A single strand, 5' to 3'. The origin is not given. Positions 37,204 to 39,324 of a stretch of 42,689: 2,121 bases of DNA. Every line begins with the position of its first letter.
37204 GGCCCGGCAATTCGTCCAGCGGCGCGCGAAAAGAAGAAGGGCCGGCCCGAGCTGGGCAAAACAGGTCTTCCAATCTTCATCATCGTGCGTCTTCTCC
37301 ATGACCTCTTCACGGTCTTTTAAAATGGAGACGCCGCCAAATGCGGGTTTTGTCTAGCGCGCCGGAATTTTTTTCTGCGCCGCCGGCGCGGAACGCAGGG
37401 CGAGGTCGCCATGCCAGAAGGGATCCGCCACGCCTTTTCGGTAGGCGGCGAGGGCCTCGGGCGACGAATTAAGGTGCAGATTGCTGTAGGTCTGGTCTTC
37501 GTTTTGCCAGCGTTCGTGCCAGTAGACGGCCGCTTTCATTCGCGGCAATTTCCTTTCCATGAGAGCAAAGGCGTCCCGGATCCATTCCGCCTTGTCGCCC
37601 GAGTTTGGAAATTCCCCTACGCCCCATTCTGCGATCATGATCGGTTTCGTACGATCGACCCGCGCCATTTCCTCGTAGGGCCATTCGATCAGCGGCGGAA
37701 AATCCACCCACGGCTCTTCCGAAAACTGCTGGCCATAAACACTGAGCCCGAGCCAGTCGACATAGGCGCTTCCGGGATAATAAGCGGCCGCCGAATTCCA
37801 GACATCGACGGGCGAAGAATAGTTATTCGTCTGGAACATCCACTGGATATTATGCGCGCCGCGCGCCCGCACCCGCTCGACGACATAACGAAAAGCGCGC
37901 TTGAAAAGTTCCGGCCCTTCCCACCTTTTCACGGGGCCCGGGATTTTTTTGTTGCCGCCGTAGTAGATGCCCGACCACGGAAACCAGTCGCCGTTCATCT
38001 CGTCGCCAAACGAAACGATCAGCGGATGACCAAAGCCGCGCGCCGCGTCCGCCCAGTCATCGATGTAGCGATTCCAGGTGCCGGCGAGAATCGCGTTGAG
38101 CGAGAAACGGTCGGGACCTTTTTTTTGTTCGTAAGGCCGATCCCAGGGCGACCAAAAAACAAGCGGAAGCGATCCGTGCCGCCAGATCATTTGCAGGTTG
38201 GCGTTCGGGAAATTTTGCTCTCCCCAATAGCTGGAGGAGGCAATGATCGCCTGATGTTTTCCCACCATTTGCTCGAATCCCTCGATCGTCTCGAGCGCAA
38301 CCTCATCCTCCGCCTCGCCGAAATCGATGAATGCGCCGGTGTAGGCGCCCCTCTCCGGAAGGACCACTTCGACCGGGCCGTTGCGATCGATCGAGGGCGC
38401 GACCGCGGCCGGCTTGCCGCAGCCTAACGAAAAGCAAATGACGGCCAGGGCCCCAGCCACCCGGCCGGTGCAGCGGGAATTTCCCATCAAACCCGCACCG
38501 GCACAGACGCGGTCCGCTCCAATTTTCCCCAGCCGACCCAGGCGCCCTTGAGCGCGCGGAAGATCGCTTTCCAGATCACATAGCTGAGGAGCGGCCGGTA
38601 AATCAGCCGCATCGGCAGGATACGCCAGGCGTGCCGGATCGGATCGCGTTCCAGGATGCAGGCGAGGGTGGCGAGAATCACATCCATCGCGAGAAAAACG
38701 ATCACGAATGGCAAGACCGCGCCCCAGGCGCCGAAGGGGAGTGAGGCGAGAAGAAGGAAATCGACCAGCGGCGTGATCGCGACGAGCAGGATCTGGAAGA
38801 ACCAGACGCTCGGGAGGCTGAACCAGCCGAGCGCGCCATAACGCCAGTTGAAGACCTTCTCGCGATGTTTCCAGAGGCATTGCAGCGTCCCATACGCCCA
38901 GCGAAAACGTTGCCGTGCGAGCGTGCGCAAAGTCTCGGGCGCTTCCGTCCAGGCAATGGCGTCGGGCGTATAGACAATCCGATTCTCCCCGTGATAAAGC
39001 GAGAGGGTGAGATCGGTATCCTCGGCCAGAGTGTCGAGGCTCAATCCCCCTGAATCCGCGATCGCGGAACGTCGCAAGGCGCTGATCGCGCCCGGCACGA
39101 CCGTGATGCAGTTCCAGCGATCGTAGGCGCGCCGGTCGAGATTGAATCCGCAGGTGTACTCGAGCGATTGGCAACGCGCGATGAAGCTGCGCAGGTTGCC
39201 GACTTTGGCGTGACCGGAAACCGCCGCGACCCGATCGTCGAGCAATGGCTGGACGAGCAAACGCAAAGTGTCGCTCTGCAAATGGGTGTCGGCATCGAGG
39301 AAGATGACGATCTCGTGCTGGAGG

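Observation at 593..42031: Hyper-abundant dispersed 9-mer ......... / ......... (about 1.4 copies per kb) that ignores gene orientation and reading frame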

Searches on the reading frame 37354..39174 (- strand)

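Call 24: search_protein_families(library=pfam, proteins=[window:37354-39174:-])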
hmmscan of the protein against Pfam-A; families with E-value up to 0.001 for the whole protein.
window:37354-39174:- (606 aa): 1 family
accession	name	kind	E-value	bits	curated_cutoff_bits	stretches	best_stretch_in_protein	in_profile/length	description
PF02156.21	Glyco_hydro_26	-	1e-11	45.2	20.2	1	371-486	136-236/311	Glycosyl hydrolase family 26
